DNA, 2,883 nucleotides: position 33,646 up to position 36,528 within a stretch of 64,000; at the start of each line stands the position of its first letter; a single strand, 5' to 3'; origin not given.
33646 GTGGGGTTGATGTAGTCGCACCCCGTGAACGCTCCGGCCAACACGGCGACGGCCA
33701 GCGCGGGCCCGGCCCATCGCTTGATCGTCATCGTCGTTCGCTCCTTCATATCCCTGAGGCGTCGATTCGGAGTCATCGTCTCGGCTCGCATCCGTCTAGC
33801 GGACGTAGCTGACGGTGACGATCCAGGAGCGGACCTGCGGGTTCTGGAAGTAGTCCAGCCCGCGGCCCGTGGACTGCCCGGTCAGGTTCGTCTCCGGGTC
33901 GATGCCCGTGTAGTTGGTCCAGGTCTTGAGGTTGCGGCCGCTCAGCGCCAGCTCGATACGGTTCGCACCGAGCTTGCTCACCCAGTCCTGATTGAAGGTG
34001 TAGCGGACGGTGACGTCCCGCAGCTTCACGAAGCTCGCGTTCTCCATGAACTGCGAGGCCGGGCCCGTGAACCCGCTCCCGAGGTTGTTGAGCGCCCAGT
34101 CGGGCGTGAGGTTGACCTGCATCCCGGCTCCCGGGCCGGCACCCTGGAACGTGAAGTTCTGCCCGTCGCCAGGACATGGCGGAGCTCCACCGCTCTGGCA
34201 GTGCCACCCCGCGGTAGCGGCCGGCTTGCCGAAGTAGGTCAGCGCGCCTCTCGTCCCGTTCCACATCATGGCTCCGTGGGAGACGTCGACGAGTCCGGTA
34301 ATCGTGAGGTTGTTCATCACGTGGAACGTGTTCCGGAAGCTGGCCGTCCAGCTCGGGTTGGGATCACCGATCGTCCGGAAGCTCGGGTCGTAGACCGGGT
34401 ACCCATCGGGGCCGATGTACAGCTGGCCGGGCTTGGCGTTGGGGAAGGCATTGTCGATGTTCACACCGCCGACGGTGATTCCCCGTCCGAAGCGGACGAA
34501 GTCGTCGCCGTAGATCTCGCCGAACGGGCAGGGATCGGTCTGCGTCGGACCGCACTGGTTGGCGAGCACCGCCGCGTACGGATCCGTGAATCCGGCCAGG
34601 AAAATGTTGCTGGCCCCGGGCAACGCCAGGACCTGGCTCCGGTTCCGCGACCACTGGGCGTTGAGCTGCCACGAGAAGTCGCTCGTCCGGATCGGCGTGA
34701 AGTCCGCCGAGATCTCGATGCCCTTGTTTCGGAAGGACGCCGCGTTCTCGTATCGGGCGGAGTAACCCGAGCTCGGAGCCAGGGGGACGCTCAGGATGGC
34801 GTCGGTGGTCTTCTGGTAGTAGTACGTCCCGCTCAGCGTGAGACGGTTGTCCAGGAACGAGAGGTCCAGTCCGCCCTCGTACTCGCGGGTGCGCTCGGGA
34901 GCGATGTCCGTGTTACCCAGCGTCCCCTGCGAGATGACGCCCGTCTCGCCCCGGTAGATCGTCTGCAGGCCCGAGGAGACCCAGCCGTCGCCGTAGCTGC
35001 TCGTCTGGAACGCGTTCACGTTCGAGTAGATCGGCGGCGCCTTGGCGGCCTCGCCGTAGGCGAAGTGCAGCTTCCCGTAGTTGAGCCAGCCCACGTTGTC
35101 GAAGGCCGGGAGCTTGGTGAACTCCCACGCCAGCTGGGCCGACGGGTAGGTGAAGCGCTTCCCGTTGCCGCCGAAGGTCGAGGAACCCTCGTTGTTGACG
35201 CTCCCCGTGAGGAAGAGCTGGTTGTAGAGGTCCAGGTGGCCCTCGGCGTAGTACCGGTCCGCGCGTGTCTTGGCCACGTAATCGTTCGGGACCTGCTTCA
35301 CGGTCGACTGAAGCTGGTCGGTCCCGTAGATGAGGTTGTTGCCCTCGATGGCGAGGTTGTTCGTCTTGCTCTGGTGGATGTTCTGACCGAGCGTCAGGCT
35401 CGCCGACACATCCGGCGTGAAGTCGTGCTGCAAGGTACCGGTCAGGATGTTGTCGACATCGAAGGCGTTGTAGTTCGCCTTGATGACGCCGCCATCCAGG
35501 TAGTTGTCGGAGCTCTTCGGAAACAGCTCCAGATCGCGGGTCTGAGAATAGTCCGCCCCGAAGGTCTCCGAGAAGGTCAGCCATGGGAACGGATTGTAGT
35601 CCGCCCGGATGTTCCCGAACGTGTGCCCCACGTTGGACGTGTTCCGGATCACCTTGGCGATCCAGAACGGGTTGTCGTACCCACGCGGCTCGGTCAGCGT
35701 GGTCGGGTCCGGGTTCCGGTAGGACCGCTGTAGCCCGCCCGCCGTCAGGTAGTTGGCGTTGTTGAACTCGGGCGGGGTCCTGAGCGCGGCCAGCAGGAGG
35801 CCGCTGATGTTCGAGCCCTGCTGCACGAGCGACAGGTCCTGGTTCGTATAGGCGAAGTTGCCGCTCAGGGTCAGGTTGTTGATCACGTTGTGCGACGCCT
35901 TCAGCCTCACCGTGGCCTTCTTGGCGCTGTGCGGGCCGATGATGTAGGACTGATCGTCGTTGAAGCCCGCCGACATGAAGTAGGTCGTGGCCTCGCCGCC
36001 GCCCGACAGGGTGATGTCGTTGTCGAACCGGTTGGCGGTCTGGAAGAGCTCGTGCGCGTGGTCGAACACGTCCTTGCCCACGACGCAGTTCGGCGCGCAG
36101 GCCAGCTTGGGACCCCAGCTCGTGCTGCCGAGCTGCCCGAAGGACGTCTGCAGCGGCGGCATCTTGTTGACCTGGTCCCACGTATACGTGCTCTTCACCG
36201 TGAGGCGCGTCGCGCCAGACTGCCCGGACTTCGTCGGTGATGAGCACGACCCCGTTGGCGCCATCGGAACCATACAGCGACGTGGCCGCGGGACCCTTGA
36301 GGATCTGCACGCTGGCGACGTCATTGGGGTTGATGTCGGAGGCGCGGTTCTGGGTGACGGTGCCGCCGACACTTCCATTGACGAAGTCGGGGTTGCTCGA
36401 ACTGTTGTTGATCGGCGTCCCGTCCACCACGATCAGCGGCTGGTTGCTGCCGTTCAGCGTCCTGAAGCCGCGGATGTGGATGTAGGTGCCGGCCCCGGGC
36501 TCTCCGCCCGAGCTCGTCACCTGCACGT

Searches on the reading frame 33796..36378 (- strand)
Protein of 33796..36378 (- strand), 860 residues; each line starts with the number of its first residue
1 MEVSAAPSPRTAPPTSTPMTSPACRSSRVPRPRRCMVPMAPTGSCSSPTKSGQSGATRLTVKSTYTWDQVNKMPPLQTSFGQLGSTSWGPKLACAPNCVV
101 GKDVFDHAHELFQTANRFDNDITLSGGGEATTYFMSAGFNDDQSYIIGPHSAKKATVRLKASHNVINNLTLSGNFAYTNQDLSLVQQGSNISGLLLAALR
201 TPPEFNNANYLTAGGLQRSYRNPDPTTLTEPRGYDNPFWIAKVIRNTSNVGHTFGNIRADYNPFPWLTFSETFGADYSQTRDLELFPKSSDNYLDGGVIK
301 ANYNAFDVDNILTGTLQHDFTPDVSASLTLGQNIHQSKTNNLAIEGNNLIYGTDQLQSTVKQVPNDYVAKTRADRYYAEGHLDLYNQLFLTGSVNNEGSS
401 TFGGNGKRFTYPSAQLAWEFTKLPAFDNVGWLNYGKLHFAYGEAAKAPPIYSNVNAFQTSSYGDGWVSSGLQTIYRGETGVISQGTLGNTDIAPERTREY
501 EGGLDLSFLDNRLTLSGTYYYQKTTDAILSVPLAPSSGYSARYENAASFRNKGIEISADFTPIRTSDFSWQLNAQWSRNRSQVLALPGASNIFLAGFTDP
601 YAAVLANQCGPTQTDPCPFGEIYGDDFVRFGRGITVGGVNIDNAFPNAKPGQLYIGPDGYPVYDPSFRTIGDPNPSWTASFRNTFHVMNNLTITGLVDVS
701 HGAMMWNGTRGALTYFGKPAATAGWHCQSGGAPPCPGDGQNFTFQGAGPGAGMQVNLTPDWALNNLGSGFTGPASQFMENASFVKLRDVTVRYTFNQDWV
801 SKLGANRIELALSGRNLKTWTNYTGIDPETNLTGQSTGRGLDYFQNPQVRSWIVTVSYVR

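Call 8: search_protein_families(library=pfam, proteins=[window:33796-36378:-], max_evalue=0.001)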
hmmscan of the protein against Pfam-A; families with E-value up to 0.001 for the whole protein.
window:33796-36378:- (860 aa): 1 family
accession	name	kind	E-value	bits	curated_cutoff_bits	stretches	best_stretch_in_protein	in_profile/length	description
PF00593.30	TonB_dep_Rec_b-barrel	-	1.3e-16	62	27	1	214-817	19-436/436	TonB dependent receptor-like, beta-barrel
